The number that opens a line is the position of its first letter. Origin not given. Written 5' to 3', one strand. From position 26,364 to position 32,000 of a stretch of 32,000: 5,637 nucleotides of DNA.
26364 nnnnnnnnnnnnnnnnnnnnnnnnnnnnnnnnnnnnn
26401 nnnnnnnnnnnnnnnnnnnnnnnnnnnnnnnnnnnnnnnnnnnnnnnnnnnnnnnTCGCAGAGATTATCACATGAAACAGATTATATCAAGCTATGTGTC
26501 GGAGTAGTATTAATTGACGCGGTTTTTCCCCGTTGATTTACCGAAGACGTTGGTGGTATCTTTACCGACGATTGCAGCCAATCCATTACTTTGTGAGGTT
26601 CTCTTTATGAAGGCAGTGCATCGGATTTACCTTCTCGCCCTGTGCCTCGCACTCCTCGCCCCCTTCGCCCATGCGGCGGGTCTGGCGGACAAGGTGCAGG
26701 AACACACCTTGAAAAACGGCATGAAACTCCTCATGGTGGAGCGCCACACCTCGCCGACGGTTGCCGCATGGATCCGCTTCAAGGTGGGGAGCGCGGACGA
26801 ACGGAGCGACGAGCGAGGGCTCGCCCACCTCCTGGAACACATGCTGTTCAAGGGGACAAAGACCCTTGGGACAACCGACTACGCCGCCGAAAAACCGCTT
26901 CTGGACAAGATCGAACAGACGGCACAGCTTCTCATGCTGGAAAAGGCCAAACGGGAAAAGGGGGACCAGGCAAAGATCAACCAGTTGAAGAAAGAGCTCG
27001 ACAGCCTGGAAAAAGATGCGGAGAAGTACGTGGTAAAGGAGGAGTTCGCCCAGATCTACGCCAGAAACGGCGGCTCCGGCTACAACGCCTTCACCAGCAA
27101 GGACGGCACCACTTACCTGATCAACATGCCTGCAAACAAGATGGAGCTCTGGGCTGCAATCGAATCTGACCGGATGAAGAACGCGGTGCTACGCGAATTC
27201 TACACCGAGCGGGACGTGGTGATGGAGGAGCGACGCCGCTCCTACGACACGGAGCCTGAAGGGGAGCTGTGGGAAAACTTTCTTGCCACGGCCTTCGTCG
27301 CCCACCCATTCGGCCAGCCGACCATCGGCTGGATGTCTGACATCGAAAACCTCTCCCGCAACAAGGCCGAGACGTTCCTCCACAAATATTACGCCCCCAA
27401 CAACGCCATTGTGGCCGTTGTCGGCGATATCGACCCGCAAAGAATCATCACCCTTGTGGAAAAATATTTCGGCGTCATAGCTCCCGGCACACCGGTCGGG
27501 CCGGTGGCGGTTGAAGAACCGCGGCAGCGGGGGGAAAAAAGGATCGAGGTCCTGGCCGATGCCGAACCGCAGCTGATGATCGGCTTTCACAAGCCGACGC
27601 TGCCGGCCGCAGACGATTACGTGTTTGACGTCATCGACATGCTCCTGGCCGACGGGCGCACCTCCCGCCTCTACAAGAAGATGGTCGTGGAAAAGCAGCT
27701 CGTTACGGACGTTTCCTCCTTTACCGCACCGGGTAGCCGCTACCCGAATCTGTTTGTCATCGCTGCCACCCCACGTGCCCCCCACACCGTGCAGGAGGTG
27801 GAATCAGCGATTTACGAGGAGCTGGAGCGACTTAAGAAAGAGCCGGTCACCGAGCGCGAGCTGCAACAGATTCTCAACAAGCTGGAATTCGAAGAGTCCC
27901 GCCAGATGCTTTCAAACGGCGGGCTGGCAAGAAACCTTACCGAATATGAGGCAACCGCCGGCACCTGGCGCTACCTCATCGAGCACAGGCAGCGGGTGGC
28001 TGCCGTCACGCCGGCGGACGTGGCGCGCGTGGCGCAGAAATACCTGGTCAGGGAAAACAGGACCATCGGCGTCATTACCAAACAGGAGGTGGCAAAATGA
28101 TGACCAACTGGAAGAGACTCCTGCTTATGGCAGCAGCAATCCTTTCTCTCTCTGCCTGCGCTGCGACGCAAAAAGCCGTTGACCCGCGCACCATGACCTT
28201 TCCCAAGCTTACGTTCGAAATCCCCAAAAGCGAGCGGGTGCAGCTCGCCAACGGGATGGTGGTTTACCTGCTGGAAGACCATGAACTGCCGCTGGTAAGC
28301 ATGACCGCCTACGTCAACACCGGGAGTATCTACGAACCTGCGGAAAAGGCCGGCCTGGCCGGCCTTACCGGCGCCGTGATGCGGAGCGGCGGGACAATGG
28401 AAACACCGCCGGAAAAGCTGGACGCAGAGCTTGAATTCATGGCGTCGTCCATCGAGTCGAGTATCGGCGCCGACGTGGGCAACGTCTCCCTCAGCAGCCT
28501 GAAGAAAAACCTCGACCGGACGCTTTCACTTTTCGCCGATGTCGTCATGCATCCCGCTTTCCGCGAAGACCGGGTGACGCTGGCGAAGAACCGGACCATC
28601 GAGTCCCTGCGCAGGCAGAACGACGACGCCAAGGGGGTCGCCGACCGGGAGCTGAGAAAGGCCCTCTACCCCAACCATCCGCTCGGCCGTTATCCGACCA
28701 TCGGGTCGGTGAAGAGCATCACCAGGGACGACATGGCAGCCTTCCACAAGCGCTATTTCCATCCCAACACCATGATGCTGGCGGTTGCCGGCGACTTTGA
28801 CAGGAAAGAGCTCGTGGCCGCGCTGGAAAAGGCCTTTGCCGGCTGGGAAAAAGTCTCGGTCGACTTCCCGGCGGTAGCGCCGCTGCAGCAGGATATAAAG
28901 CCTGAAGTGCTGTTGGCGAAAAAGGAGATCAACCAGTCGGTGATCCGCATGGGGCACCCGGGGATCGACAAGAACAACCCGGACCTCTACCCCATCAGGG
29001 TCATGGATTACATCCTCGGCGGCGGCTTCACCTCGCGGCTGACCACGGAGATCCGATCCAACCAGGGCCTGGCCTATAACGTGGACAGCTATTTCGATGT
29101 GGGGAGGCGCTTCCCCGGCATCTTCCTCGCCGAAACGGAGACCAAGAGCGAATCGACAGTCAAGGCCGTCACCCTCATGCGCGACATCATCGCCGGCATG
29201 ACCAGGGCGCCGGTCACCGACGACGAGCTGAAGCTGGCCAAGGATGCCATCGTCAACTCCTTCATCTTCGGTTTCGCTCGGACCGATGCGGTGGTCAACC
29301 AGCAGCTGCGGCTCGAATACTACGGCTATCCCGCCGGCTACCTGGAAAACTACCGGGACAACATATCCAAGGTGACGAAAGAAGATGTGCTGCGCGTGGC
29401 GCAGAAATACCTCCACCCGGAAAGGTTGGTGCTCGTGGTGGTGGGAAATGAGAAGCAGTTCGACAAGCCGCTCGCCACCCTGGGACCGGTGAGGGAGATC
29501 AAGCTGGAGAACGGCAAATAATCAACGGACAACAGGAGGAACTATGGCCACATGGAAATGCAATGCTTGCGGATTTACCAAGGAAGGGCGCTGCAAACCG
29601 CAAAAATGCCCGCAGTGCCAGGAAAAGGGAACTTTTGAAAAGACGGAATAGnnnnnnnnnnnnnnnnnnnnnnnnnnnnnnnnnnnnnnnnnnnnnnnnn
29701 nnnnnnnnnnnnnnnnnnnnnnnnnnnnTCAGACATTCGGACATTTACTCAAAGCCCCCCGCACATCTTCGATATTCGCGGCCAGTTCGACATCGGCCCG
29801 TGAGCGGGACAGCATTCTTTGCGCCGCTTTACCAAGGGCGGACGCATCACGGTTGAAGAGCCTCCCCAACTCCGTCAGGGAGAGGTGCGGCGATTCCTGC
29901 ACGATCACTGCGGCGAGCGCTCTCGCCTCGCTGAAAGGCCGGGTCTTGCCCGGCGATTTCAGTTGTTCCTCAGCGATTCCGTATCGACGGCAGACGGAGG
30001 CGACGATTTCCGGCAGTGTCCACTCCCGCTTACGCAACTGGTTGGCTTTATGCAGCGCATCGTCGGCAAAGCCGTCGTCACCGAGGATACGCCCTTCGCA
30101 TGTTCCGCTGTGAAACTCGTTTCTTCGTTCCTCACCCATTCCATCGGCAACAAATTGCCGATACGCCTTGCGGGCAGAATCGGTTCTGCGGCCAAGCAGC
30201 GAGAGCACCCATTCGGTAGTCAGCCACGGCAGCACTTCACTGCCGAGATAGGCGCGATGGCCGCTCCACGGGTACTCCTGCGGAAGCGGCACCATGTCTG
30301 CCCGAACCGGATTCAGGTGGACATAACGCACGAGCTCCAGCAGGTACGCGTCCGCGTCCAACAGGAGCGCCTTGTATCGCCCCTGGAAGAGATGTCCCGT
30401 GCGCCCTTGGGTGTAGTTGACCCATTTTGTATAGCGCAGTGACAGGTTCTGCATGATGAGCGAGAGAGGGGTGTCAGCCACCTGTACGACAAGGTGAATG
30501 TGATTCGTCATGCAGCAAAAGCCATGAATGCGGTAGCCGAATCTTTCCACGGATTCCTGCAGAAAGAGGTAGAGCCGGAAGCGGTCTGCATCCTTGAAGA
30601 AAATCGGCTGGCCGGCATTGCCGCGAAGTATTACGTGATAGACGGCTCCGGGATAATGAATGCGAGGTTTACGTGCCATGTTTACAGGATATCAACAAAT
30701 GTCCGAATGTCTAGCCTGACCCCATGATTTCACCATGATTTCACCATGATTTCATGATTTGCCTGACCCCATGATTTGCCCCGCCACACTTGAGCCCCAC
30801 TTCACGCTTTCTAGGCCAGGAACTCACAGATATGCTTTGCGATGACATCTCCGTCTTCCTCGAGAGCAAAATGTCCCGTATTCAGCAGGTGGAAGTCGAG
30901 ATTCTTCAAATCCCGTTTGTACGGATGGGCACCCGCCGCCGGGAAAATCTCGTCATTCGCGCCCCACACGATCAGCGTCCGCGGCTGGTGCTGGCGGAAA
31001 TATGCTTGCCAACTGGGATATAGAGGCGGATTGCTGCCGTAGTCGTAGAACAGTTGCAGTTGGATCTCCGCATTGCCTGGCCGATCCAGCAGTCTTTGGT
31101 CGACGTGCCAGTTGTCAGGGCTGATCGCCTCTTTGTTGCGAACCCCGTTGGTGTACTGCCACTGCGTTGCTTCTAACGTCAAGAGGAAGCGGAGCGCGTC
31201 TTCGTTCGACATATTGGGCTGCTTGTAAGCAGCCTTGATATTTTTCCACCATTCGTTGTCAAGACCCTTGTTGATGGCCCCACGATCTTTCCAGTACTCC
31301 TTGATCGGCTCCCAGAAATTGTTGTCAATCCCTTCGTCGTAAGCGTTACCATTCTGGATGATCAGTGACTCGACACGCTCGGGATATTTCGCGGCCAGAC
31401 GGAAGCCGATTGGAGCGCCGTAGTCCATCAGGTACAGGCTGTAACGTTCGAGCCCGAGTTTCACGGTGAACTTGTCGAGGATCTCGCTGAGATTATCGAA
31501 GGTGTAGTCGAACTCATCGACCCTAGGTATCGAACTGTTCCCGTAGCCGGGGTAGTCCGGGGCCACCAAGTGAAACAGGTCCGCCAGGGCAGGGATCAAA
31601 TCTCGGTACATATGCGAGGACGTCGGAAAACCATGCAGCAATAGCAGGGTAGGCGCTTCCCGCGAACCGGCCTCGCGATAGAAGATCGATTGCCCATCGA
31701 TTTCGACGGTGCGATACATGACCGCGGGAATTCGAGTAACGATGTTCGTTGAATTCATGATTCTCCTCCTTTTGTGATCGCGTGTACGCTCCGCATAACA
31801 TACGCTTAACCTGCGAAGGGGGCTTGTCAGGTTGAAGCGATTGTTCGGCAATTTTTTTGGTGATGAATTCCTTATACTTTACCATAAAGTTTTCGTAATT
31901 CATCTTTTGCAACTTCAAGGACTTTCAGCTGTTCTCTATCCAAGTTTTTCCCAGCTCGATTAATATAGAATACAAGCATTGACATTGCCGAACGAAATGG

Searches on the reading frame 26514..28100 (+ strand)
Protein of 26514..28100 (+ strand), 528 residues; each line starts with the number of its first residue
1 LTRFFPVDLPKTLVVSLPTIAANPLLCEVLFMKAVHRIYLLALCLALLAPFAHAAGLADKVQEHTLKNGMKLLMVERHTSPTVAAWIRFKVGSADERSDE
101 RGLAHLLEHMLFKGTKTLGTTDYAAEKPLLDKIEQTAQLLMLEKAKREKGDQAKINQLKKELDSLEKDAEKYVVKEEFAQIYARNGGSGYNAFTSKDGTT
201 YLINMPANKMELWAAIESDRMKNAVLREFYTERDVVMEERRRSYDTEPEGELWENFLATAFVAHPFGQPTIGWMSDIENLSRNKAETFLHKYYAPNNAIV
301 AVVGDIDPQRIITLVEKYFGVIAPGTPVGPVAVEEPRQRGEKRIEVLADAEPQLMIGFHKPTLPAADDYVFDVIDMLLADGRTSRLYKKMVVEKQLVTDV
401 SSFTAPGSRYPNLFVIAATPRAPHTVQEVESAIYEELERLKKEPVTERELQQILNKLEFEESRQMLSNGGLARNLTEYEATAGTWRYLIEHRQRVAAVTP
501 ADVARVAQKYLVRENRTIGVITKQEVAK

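Call 6: search_protein_families(library=pfam, proteins=[window:26514-28100:+])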
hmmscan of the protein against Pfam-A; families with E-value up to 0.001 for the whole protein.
window:26514-28100:+ (528 aa): 2 families
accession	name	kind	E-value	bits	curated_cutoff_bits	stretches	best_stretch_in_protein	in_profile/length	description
PF05193.26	Peptidase_M16_C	-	6.6e-35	121.1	23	1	279-457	1-181/181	Peptidase M16 inactive domain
PF00675.25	Peptidase_M16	-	1.4e-19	70.9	22.3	2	74-120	4-50/149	Insulinase (Peptidase family M16)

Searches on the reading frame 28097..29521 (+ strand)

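Call 6: search_protein_families(library=pfam, proteins=[window:28097-29521:+])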
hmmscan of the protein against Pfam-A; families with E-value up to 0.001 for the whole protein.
window:28097-29521:+ (474 aa): 2 families
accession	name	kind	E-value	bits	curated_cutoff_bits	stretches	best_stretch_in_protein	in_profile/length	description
PF05193.26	Peptidase_M16_C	-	6e-42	144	23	1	207-384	1-180/181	Peptidase M16 inactive domain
PF00675.25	Peptidase_M16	-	3.8e-13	50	22.3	1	58-198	4-143/149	Insulinase (Peptidase family M16)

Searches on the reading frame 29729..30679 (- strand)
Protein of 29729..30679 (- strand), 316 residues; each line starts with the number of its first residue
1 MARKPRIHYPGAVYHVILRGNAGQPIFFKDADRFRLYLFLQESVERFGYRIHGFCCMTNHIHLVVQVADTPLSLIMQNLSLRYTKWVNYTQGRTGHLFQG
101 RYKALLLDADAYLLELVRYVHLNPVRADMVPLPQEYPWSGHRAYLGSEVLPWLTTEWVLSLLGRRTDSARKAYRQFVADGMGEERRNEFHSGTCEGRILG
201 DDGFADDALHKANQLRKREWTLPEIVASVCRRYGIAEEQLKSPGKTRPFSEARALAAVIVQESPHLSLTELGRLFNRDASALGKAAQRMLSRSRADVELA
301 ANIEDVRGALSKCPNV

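Call 80: search_protein_families(library=pfam, proteins=[window:29729-30679:-], max_evalue=0.00001)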
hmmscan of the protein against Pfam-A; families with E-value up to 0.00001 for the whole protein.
window:29729-30679:- (316 aa): 2 families
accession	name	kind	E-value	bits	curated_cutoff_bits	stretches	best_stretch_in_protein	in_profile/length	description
PF01797.21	Y1_Tnp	-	5.1e-12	46.4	23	1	13-121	6-119/121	Transposase IS200 like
PF08299.17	Bac_DnaA_C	-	2.6e-10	40.6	31.5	1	224-286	3-66/69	Bacterial dnaA protein helix-turn-helix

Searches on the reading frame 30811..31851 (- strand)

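Call 80: search_protein_families(library=pfam, proteins=[window:30811-31851:-], max_evalue=0.00001)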
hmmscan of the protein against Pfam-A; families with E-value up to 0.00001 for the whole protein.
window:30811-31851:- (346 aa): 3 families
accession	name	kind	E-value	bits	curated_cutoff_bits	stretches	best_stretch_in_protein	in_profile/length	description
PF00561.26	Abhydrolase_1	-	1.7e-32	113.5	25.8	1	67-333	1-244/245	alpha/beta hydrolase fold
PF12697.13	Abhydrolase_6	-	6.8e-13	50.2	26.3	1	69-338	1-215/217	Alpha/beta hydrolase family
PF12146.15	Hydrolase_4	-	2.5e-06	27.4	27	0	68-165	6-106/239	Serine aminopeptidase, S33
